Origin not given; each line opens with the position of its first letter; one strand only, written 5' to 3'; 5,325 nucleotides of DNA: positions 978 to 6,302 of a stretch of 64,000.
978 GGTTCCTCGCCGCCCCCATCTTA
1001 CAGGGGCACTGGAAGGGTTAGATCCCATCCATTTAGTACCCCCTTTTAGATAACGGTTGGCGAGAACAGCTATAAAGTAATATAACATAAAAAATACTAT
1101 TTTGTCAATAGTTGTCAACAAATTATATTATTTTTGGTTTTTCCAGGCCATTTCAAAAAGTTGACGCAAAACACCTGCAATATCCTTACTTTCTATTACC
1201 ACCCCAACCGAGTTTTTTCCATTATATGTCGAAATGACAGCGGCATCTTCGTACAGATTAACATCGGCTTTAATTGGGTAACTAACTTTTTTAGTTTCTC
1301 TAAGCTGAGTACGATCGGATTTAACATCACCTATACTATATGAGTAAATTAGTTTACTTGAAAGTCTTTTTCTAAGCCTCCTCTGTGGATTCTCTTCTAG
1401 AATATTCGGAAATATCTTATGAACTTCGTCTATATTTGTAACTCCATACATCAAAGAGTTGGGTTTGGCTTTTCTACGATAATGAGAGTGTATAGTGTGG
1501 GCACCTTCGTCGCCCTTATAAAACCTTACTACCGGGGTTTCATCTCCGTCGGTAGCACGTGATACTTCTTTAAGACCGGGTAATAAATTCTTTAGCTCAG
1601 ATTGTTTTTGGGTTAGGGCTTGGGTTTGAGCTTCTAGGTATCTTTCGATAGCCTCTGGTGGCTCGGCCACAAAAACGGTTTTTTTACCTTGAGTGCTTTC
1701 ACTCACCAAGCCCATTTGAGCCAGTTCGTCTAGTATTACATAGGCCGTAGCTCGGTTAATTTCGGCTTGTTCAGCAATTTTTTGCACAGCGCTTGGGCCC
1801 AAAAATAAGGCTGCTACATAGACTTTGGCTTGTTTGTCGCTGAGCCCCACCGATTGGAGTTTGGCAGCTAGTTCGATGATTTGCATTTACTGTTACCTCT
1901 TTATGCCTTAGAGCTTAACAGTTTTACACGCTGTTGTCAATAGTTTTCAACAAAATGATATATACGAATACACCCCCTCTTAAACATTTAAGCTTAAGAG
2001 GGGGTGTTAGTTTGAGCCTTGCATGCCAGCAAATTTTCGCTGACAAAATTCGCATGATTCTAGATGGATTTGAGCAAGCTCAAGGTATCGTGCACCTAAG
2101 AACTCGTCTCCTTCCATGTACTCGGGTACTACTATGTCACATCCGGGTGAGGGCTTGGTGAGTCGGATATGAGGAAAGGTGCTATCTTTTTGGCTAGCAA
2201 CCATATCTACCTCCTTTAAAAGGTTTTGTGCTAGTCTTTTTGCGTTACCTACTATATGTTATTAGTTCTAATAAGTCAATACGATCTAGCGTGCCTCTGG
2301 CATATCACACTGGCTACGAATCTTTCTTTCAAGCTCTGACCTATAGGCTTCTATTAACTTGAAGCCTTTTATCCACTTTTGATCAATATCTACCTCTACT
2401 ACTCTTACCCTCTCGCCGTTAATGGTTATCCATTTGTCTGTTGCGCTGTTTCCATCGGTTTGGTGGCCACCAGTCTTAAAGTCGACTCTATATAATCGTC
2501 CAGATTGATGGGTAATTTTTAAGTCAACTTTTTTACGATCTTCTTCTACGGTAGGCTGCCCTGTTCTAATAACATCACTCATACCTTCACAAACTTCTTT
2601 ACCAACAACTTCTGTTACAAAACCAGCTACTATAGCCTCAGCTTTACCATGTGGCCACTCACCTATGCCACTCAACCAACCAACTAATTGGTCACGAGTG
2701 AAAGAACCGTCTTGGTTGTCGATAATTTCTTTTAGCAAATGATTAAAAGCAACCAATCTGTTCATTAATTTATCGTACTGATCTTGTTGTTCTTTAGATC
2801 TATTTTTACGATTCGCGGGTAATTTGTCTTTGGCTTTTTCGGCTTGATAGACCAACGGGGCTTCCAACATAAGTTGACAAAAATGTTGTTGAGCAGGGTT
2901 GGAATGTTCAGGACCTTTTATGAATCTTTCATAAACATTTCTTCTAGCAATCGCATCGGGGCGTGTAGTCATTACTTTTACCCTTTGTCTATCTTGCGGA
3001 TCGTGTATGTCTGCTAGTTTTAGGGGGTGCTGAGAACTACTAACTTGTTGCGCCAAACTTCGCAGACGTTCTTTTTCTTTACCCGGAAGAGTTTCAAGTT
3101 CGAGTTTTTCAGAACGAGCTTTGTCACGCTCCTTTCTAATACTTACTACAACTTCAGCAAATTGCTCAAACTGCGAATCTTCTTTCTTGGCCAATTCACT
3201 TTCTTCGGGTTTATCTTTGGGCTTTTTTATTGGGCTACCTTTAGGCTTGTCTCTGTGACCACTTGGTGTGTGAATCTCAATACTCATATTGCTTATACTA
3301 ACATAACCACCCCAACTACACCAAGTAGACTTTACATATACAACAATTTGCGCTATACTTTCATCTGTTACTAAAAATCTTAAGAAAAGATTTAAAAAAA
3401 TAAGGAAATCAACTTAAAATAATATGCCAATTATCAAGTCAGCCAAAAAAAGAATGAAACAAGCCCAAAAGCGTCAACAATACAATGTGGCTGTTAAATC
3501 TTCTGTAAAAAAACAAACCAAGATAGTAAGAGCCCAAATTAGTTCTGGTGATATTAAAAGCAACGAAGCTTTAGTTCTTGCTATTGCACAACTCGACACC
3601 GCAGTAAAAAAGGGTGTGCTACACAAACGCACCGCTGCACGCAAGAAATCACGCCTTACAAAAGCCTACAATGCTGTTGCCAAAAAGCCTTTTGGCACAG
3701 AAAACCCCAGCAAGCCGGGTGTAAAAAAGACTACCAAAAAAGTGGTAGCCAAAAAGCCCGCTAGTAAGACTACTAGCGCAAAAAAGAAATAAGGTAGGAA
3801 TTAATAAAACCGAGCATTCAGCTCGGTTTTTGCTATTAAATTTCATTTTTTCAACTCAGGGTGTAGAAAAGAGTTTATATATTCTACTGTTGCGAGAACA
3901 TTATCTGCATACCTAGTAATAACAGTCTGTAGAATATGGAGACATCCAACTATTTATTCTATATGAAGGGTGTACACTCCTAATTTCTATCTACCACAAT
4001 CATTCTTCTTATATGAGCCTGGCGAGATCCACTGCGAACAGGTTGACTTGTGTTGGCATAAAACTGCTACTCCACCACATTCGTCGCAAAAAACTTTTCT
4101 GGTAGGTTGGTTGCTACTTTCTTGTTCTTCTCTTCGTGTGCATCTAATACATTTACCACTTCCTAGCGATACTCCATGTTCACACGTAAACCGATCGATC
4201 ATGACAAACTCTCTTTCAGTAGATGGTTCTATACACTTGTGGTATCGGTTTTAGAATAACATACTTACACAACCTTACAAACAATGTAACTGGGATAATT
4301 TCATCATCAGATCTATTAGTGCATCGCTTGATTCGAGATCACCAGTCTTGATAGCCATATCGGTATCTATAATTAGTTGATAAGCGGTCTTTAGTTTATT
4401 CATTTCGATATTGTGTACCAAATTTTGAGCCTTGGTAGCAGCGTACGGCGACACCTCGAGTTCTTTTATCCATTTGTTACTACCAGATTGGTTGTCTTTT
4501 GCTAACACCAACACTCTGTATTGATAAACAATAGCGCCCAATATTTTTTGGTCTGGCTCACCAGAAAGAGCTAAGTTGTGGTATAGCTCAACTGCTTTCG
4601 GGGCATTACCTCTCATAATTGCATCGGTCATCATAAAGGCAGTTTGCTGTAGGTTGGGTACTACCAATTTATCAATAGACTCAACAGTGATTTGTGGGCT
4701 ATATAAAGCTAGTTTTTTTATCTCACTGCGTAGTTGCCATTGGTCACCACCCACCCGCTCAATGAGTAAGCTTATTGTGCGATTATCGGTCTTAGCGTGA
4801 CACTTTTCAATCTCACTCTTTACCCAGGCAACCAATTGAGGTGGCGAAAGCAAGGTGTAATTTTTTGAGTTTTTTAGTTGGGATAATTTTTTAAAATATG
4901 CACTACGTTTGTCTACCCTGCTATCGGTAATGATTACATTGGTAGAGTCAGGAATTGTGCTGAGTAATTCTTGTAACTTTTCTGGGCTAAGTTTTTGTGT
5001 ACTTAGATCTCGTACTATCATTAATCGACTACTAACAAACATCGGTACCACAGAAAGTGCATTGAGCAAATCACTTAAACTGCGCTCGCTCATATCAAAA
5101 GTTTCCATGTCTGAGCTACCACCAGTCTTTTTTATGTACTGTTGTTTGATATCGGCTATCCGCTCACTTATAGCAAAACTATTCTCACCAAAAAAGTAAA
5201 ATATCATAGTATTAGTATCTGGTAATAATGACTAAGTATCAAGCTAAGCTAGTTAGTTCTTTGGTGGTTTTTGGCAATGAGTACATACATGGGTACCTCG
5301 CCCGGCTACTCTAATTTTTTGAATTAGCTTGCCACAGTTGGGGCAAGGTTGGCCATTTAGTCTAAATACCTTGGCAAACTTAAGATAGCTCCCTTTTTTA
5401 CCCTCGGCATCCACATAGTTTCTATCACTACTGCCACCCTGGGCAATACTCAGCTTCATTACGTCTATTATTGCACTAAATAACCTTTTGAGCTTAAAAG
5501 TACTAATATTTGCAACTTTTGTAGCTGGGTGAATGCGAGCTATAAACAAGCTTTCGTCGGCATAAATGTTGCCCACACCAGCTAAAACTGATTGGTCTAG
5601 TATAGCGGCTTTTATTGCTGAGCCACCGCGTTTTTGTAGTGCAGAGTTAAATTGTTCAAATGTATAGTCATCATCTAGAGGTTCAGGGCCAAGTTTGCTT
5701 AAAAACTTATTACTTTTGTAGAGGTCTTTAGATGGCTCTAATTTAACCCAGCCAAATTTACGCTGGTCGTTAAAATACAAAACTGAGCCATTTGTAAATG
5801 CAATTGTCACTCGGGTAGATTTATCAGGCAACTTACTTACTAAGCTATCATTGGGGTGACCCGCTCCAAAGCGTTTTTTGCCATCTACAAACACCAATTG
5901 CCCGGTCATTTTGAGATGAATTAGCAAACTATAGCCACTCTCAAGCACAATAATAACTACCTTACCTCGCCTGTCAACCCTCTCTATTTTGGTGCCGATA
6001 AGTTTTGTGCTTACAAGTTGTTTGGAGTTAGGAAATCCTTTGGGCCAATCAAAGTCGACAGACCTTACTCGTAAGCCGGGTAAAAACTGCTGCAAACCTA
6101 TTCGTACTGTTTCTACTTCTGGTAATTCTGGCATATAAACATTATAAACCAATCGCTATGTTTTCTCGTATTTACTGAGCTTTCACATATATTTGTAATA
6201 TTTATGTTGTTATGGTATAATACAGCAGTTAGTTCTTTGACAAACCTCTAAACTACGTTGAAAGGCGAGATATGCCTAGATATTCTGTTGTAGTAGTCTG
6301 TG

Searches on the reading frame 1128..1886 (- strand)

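Call 64: search_protein_families(library=pfam, proteins=[window:1128-1886:-], max_evalue=0.0001)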
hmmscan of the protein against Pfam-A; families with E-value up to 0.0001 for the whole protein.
window:1128-1886:- (252 aa): 2 families
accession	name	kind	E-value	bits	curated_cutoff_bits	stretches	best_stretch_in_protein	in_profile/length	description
PF01978.25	TrmB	-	1.8e-13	50.6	25.6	1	10-78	1-68/68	Sugar-specific transcriptional regulator TrmB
PF24033.1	DUF7342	-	9.6e-07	29.3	31.6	1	25-107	11-91/150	Family of unknown function (DUF7342)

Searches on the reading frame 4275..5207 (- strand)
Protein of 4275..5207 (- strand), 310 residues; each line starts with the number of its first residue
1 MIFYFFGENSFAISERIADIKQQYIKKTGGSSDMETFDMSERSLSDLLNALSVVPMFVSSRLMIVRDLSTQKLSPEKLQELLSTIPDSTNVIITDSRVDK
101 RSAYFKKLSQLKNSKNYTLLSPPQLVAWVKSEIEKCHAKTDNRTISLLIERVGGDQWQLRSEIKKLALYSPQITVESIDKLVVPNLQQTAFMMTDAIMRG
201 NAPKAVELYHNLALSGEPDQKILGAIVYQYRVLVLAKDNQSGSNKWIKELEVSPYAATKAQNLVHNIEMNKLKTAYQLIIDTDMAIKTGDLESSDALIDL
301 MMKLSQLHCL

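Call 64: search_protein_families(library=pfam, proteins=[window:4275-5207:-], max_evalue=0.0001)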
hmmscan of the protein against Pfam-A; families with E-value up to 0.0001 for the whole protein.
window:4275-5207:- (310 aa): 2 families
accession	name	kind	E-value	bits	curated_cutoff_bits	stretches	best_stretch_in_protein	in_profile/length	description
PF21694.2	DNA_pol3_delta_C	-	8.7e-21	74.6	27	1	187-303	1-120/121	DNA polymerase III delta subunit, C-terminal domain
PF06144.19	DNA_pol3_delta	-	3.4e-10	40.4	21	1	4-112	2-118/124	DNA polymerase III, delta subunit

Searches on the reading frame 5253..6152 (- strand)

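Call 64: search_protein_families(library=pfam, proteins=[window:5253-6152:-], max_evalue=0.0001)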
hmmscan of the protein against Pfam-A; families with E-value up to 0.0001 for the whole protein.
window:5253-6152:- (299 aa): 3 families
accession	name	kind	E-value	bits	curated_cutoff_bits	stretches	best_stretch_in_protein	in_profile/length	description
PF01149.29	Fapy_DNA_glyco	-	7.5e-28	98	25.5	1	7-135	1-116/117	Formamidopyrimidine-DNA glycosylase N-terminal domain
PF06831.19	H2TH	-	3.6e-25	88.2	34.7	1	154-242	1-88/93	Formamidopyrimidine-DNA glycosylase H2TH domain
PF06827.20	zf-FPG_IleRS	-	8.2e-11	41.9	21.3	1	267-295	1-29/30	Zinc finger found in FPG and IleRS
